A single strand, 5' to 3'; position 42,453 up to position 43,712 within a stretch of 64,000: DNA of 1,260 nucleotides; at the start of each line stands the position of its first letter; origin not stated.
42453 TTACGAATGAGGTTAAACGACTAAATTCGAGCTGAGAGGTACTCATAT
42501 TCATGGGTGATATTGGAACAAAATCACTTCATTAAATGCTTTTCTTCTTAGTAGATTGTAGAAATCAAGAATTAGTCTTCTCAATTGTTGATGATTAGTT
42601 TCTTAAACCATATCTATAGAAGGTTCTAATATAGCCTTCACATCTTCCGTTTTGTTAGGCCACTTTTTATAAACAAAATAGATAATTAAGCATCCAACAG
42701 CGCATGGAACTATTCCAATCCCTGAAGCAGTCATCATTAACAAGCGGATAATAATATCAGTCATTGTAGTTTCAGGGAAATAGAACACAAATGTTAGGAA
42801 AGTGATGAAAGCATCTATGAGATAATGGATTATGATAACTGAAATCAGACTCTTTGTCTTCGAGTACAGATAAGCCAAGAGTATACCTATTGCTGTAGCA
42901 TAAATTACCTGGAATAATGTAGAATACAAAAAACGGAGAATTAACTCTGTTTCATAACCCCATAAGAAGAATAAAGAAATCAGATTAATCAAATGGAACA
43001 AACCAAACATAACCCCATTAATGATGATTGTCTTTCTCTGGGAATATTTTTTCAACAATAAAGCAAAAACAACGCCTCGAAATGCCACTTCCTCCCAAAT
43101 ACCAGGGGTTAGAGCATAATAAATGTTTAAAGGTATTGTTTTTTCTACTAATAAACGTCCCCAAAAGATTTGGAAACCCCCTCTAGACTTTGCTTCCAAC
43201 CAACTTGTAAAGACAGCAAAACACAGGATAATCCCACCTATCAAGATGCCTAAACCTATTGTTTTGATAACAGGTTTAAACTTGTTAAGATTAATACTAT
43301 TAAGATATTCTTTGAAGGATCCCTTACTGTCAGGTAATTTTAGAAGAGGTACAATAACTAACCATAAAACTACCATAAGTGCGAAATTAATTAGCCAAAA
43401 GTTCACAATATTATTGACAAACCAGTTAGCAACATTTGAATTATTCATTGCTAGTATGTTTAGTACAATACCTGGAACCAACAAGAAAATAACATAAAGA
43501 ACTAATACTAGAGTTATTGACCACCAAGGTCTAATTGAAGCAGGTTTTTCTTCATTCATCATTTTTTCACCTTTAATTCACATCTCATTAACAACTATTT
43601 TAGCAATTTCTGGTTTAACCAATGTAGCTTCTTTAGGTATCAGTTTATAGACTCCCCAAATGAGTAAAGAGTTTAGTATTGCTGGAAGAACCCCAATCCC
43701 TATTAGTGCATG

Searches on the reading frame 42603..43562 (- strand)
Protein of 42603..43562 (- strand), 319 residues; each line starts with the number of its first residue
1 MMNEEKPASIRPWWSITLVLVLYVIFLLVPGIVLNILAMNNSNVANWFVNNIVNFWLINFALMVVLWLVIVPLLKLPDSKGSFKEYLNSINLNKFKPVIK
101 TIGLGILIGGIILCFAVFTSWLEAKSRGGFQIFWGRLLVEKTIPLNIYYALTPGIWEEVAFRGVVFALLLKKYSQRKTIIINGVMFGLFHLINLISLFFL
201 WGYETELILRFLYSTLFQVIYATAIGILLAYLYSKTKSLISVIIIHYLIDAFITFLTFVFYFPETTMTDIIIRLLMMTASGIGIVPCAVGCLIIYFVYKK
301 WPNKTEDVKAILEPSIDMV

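Call 3: search_protein_families(library=pfam, proteins=[window:42603-43562:-], max_evalue=0.01)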
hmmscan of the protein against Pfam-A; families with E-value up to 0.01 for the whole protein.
window:42603-43562:- (319 aa): 1 family
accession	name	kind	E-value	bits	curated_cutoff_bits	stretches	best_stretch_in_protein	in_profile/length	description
PF02517.21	Rce1-like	-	6.2e-18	65.3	22.4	1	143-252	5-93/93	Type II CAAX prenyl endopeptidase Rce1-like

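Call 4: search_protein_families(library=ncbifam, proteins=[window:42603-43562:-], max_evalue=0.01)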
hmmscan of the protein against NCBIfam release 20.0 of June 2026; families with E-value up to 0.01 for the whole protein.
window:42603-43562:- (319 aa): 3 families
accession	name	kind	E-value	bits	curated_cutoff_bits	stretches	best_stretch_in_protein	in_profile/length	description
NF041647.1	ABC_perm_CPBP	equivalog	2.7e-15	56.2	435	1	16-256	423-633/636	ABC transporter permease subunit/CPBP intramembrane protease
NF040589.1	CPBP_Synerg_MrtS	equivalog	1.2e-05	25.6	130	1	150-215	80-145/170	Synerg-CTERM system glutamic-type intramembrane protease MrtS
NF050068.1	Rv0804_CPBP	equivalog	0.0005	19.7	200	0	157-192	107-142/197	Rv0804 family intramembrane glutamic endopeptidase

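Call 6: search_solved_structures(query=window:42603-43562:-, max_evalue=10, show_alignments=2)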
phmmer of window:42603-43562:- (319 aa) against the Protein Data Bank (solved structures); distinct sequences matched with E-value up to 10: 1.
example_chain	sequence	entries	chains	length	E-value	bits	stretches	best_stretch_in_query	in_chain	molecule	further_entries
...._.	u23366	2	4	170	1.1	11.7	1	277-306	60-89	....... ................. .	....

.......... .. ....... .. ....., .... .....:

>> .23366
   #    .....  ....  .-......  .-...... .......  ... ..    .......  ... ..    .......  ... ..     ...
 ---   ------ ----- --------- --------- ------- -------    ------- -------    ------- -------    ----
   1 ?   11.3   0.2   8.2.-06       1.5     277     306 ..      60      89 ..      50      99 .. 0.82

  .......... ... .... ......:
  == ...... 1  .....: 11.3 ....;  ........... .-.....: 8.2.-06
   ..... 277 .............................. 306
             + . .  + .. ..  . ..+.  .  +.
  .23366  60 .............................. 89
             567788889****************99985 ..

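Call 44: find_homologous_proteins(query=window:42603-43562:-, max_evalue=0.001)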
Query window:42603-43562:- (319 aa): 83 proteins with E <= 0.001 among 4622 candidates.
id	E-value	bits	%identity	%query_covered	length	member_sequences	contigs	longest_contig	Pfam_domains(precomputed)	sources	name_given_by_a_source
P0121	2.7e-196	669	97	100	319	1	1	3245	PF02517.22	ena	-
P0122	8.3e-181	618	90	100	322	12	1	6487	PF02517.22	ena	-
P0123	2.5e-177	607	88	100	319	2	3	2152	PF02517.22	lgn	-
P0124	4.7e-175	599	87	100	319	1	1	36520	PF02517.22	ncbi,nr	ncbi:MAG: CPBP family intramembrane metalloprotease [Candidatus Heimdallarchaeota archaeon]|nr:CPBP 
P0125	8.3e-175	599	86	100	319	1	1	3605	PF02517.22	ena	-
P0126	9.6e-175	598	87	100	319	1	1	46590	PF02517.22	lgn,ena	-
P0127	9.2e-174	595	86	100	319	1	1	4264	PF02517.22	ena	-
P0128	1.5e-173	595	87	100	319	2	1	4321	PF02517.22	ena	-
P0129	3.6e-133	462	67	95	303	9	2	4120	PF02517.22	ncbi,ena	-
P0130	9.1e-132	457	86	79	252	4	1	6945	PF02517.22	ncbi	ncbi:MAG: CPBP family intramembrane glutamic endopeptidase, partial [Candidatus Heimdallarchaeaceae 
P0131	1.1e-130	454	68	95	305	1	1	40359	PF02517.22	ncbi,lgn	-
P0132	2.1e-99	351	66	78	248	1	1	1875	PF02517.22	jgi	jgi:membrane protease YdiL (CAAX protease family)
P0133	1.0e-97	345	87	58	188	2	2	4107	-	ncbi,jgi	-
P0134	2.6e-95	337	52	99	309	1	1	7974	PF02517.22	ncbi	-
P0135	4.0e-94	334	89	55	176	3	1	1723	PF02517.22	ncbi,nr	ncbi:MAG: CPBP family intramembrane metalloprotease, partial [Candidatus Heimdallarchaeota archaeon]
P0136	3.6e-78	281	58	75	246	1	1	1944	PF02517.22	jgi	jgi:membrane protease YdiL (CAAX protease family)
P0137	1.4e-59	220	42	91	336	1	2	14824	PF02517.22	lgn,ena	-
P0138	2.4e-57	213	41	96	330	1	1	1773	PF02517.22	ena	-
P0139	1.6e-56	210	40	98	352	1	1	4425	PF02517.22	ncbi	ncbi:MAG: CPBP family intramembrane glutamic endopeptidase [Candidatus Thorarchaeota archaeon]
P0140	2.4e-56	209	59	54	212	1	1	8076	PF02517.22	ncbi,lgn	-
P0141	4.7e-56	208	42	97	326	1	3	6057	PF02517.22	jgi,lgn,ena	-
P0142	3.1e-53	199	40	96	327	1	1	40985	PF02517.22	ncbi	-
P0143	9.7e-47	178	39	94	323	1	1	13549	PF02517.22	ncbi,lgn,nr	ncbi:MAG: CPBP family intramembrane metalloprotease [Asgard group archaeon]|nr:CPBP family intramemb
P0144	2.6e-46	176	40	95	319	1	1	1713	PF02517.22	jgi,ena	-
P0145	4.5e-39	153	39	76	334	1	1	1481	PF02517.22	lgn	-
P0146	3.7e-38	150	37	96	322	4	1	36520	PF02517.22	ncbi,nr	ncbi:MAG: CPBP family intramembrane metalloprotease [Candidatus Heimdallarchaeota archaeon]|nr:CPBP 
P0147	6.8e-38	149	35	98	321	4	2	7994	PF02517.22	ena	-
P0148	7.5e-38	149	37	96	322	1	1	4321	PF02517.22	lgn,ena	-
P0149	4.5e-37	146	38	81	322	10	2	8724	PF02517.22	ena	-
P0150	8.2e-34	135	33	93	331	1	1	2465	PF02517.22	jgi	jgi:membrane protease YdiL (CAAX protease family)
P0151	4.4e-31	126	33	92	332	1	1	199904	PF02517.22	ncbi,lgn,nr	ncbi:MAG: CPBP family intramembrane metalloprotease [Candidatus Lokiarchaeota archaeon]|nr:CPBP fami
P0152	2.3e-30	124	44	68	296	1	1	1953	PF02517.22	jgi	-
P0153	3.0e-29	120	42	73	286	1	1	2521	PF02517.22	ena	-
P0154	8.8e-29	119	43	73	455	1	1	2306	PF02517.22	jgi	jgi:membrane protease YdiL (CAAX protease family)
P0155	3.1e-28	117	34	91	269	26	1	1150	PF02517.22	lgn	-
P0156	5.1e-28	116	41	72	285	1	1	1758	PF02517.22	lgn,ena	-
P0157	1.4e-27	115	37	75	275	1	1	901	PF02517.22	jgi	jgi:membrane protease YdiL (CAAX protease family)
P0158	1.7e-27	115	39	69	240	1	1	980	PF02517.22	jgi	jgi:membrane protease YdiL (CAAX protease family)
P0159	7.3e-27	113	42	62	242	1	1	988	PF02517.22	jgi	-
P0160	8.5e-27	112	43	61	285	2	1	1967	PF02517.22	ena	-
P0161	1.1e-26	112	36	76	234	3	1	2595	PF02517.22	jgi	-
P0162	2.2e-26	111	34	92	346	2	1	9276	PF02517.22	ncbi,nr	ncbi:MAG: CPBP family intramembrane metalloprotease, partial [Candidatus Lokiarchaeota archaeon]|nr:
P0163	6.5e-26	109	42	62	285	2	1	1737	PF02517.22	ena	-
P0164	3.6e-25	107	40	62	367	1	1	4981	PF02517.22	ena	-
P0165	9.9e-25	106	41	65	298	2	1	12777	PF02517.22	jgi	-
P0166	1.1e-24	105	39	76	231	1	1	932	PF02517.22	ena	-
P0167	1.9e-24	105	35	89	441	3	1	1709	PF02517.22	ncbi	-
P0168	2.8e-24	104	33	95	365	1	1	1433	PF02517.22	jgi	-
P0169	3.1e-24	104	33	95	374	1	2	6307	PF02517.22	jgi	jgi:membrane protease YdiL (CAAX protease family)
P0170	3.3e-24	104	42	65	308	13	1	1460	PF02517.22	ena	-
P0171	1.2e-23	102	34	94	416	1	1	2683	PF02517.22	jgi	-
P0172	1.7e-23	102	42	60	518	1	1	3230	PF02517.22,PF09847.17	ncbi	ncbi:MAG: lysostaphin resistance A-like protein, partial [Candidatus Thorarchaeota archaeon]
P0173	5.7e-23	100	35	74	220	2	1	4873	PF02517.22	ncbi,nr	ncbi:MAG TPA: CPBP family intramembrane glutamic endopeptidase, partial [Candidatus Nanopelagicaceae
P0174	8.2e-23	99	38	55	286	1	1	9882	PF02517.22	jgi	-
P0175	5.5e-22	97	38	61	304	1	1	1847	PF02517.22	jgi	jgi:membrane protease YdiL (CAAX protease family)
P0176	9.9e-22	96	42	49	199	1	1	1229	PF02517.22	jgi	jgi:membrane protease YdiL (CAAX protease family)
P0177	3.6e-21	94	36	73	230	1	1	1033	PF02517.22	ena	-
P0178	1.5e-20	92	35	77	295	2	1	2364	PF02517.22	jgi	jgi:membrane protease YdiL (CAAX protease family)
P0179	1.8e-20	92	35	78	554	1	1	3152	PF02517.22,PF09847.17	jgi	jgi:membrane protease YdiL (CAAX protease family)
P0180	1.1e-19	89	34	73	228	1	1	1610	PF02517.22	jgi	jgi:membrane protease YdiL (CAAX protease family)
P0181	1.5e-19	89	35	78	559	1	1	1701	PF02517.22,PF09847.17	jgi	jgi:membrane protease YdiL (CAAX protease family)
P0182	3.2e-19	87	40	57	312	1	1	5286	PF02517.22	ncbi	ncbi:MAG: lysostaphin resistance A-like protein, partial [Promethearchaeota archaeon]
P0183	5.9e-19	87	40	62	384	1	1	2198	PF02517.22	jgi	-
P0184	5.6e-18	83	39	62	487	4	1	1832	PF02517.22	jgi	jgi:membrane protease YdiL (CAAX protease family)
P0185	7.6e-18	83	40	50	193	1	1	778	PF02517.22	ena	-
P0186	9.0e-18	83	39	56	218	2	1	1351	PF02517.22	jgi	-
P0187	1.7e-17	82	38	59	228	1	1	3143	PF02517.22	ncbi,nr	ncbi:MAG TPA: CPBP family intramembrane glutamic endopeptidase, partial [Candidatus Nanopelagicaceae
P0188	1.8e-17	82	38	55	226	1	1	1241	PF02517.22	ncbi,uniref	ncbi:unnamed protein product [marine sediment metagenome]|uniref:CAAX prenyl protease 2/Lysostaphin 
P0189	2.3e-16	78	32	80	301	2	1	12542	PF02517.22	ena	-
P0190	6.9e-15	73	38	56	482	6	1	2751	PF02517.22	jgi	-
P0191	1.6e-8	52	34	57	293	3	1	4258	PF02517.22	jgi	jgi:membrane protease YdiL (CAAX protease family)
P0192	4.2e-8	51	39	40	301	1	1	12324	PF02517.22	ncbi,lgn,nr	ncbi:MAG: CPBP family glutamic-type intramembrane protease [Actinomycetota bacterium]|nr:CPBP family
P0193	7.8e-8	50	42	33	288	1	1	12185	PF02517.22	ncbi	-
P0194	7.8e-8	50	34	39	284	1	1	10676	PF02517.22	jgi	jgi:membrane protease YdiL (CAAX protease family)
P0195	5.5e-7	47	35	57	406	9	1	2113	PF02517.22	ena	-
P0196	1.4e-6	46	42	32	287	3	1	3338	PF02517.22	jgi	jgi:membrane protease YdiL (CAAX protease family)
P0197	2.0e-6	45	32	58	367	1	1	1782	PF02517.22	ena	-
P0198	5.8e-6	44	34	56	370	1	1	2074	PF02517.22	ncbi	-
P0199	9.9e-6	43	29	62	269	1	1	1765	PF02517.22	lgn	-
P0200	1.5e-5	43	33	50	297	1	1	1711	PF02517.22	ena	-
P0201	2.2e-5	42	27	77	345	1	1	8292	PF02517.22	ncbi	-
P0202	7.2e-5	40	37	34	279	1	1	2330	PF02517.22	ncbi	-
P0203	1.5e-4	39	40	33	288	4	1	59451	PF02517.22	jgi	-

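Call 45: find_encoding_contigs(protein=P0142, flank=7000, max_places=1)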
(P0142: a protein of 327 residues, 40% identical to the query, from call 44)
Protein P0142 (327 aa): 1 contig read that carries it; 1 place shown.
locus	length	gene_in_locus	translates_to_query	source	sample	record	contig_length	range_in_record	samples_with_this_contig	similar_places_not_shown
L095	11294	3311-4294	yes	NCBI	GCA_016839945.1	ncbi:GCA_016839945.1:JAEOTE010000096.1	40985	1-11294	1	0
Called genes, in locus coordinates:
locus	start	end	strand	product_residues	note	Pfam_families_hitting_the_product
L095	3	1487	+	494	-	?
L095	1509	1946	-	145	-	PF04307:YdjM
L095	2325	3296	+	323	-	PF00924:MS_channel_2nd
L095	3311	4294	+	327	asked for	PF02517:Rce1-like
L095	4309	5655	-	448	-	PF01757:Acyl_transf_3 (weak), PF07786:HGSNAT_cat (faint)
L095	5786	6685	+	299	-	PF06966:DUF1295, PF02544:Steroid_dh (weak), PF04191:PEMT (weak)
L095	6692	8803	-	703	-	PF02036:SCP2 (faint), PF05935:Arylsulfotrans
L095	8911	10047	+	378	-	PF00685:Sulfotransfer_1 (weak), PF13469:Sulfotransfer_3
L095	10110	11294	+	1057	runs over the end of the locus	PF05935:Arylsulfotrans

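Call 46: find_encoding_contigs(protein=P0134, flank=7000, max_places=1)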
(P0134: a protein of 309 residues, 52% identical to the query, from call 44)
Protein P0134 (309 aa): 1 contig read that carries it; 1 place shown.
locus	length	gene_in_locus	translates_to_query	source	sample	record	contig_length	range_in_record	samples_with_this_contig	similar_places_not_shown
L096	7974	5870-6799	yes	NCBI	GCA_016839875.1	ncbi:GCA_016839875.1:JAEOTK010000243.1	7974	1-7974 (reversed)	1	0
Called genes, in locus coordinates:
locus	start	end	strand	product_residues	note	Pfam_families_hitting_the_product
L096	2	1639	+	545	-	?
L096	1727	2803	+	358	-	-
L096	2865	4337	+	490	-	PF00083:Sugar_tr, PF07690:MFS_1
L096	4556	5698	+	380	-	PF04851:ResIII, PF00270:DEAD, PF00271:Helicase_C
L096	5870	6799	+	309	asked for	PF02517:Rce1-like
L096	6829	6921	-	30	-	-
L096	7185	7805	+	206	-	PF01965:DJ-1_PfpI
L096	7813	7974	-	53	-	?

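Call 47: find_encoding_contigs(protein=P0137, flank=7000, max_places=1)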
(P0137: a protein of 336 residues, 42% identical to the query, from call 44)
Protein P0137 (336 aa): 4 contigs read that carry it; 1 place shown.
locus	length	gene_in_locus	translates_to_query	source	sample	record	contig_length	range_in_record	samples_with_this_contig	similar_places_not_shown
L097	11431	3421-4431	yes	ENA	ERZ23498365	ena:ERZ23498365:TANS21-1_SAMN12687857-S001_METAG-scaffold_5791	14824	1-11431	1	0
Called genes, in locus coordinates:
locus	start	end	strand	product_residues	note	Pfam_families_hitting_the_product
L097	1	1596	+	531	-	?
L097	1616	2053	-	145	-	PF04307:YdjM (weak)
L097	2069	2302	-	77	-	-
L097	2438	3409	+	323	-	PF00924:MS_channel_2nd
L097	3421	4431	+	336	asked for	PF02517:Rce1-like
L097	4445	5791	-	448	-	PF07786:HGSNAT_cat (faint)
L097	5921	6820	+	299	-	PF06966:DUF1295, PF04191:PEMT (weak)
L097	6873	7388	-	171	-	PF04307:YdjM (weak)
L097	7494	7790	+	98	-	-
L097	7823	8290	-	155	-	PF13404:HTH_AsnC-type, PF13412:HTH_24, PF08279:HTH_11 (weak), PF01037:AsnC_trans_reg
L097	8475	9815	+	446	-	PF00155:Aminotran_1_2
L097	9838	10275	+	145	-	PF09719:C_GCAxxG_C_C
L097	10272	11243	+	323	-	PF04055:Radical_SAM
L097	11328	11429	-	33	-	-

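Call 63: search_solved_structures(query=A3, max_evalue=10, show_alignments=2)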
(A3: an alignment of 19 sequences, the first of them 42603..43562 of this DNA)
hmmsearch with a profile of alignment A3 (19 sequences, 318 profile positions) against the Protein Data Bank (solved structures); distinct sequences matched with E-value up to 10: 1.
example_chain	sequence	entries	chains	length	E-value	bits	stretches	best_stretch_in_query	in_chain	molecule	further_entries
6s3r_G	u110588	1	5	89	0.93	11.7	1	30-87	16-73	Flagellar biosynthetic protein FliQ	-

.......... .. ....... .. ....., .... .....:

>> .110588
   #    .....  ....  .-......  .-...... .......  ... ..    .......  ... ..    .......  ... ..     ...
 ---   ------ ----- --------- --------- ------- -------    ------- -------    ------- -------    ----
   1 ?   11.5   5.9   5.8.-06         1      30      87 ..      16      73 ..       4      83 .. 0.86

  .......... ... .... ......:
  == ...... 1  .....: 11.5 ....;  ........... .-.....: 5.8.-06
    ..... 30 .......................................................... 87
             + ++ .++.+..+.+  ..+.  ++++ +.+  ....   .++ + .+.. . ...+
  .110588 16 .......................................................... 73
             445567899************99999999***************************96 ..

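Call 70: find_related_loci(query=A3, collection=metagenome_contigs, flank=6000)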
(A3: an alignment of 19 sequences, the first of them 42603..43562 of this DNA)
Query A3 (319 aa) in metagenome_contigs; peptide patterns used: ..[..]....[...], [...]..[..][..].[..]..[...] (x = any residue, [..] = any of these).
568 stretches matched a pattern; 197 encode a relative of the query (tblastn E <= 1e-3); the best 80 are kept; 80 distinct loci.
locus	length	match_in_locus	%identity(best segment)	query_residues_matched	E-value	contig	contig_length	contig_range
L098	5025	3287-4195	67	2-304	2e-140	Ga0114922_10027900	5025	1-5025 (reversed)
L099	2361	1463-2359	54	1-306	1e-98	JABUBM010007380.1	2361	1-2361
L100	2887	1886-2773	41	4-313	2e-60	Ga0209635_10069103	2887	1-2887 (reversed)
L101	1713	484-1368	40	3-304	5e-53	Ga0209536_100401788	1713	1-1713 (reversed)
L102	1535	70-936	37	3-304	2e-50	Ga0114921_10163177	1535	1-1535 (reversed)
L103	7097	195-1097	40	3-310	2e-45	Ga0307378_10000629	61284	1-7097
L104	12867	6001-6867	36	9-310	9e-44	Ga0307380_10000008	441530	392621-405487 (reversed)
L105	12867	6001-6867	36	9-310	9e-44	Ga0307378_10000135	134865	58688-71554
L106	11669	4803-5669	37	9-310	1e-43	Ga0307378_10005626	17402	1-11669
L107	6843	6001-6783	37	5-252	1e-42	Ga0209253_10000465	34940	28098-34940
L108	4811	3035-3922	33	3-308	1e-40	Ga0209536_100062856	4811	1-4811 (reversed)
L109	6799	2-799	39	15-310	7e-41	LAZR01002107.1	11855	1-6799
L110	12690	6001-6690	42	56-300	2e-38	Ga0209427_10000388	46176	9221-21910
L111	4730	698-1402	39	56-306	6e-38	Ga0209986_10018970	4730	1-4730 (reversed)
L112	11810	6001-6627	42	75-302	1e-37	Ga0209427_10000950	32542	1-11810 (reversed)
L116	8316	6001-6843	36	11-309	7e-37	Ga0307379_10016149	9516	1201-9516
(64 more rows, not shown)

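Call 73: predict_structure(alignment_id=A4)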
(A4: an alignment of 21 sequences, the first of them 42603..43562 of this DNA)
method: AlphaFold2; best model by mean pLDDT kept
length: 319 residues; sequences in the alignment: 21
mean_pLDDT: 84.8   pTM: 0.85
mean pLDDT of the five models: 84.8, 83.6, 82.9, 82.1, 81.0
residues with pLDDT >= 90: 163; 70-90: 113; 50-70: 17; < 50: 26
segments of 3 or more residues with pLDDT < 50: 1-8, 302-319
pLDDT, mean of each block of 10 residues (from residue 1): 45 92 93 88 89 87 94 85 85 77 93 96 88 70 66 87 95 95 98 88 89 96 98 92 93 84 82 94 96 88 47 40
secondary structure, 60 per line:
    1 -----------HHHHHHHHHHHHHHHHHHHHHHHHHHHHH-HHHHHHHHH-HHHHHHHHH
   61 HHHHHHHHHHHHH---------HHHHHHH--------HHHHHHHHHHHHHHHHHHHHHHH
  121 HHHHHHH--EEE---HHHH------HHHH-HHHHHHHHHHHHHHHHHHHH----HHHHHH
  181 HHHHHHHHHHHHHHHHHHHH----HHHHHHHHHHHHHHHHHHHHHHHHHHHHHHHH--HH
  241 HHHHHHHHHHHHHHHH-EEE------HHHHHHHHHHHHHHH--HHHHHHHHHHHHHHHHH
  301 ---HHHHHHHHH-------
elements in order: H12-40 H42-50 H52-73 H83-89 H98-127 E130-132 H136-139 H146-149 H151-170 H175-200 H205-236 H239-256 E258-260 H267-281 H284-300 H304-312
